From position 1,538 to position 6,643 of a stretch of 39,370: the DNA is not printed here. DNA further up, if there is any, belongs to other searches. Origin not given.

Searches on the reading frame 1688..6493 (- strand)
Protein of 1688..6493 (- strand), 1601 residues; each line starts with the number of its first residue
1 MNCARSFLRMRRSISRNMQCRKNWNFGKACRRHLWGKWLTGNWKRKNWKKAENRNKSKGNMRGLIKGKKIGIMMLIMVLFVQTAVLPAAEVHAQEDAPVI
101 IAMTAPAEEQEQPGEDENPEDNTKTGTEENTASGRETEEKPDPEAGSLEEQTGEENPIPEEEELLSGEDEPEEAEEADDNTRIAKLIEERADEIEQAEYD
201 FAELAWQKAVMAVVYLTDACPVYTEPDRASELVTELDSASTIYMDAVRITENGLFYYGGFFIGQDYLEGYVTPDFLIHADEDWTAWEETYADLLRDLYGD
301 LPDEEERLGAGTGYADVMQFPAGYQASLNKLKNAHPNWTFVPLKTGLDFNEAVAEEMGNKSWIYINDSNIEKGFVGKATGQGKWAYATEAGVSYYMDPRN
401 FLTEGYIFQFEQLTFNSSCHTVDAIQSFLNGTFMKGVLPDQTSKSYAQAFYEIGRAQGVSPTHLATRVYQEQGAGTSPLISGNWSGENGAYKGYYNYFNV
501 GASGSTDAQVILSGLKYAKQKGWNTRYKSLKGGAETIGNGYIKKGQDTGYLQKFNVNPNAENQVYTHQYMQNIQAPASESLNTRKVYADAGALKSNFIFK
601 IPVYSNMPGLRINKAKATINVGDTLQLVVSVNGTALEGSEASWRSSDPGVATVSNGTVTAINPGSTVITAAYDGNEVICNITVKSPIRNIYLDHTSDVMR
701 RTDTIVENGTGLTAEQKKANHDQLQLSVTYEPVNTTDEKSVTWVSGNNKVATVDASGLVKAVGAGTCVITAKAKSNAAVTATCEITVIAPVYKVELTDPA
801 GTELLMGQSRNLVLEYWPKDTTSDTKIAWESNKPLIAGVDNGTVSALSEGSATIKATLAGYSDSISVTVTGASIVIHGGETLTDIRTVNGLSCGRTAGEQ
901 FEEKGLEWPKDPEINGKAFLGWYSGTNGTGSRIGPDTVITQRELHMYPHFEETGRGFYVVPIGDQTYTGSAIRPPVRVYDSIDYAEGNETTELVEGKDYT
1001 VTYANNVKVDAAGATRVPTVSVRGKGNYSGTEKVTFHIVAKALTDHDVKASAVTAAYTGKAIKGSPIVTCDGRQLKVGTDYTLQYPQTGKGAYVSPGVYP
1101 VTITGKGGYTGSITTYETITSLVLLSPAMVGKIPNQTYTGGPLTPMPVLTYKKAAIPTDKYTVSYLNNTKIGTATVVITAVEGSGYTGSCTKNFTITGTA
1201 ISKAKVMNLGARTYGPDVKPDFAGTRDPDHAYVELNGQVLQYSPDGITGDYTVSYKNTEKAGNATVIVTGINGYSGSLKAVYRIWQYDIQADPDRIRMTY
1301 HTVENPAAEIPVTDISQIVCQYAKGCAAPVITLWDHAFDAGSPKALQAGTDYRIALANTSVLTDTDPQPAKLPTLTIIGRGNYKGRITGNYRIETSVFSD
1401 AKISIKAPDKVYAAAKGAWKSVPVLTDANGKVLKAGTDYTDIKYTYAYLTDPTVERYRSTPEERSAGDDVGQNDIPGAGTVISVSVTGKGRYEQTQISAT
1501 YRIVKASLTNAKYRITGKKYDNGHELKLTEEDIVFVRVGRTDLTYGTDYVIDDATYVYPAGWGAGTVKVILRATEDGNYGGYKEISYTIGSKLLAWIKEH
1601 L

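Call 40: search_protein_families(library=pfam, proteins=[window:1688-6493:-], max_evalue=0.001)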
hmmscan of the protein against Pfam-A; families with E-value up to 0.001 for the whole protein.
window:1688-6493:- (1601 aa): 3 families
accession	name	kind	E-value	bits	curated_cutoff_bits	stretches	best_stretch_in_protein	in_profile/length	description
PF02368.24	Big_2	-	1.5e-20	73.4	22.8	3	722-782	18-78/79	Bacterial Ig-like domain (group 2)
PF22359.2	Big-like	-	1.1e-06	29.3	27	0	827-870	3-47/48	Bacterial Ig-like domain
PF21461.3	HL_N-beta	-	2.6e-05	24.3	27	0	642-676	15-49/57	Hyaluronate lyase, N-terminal beta-sheet domain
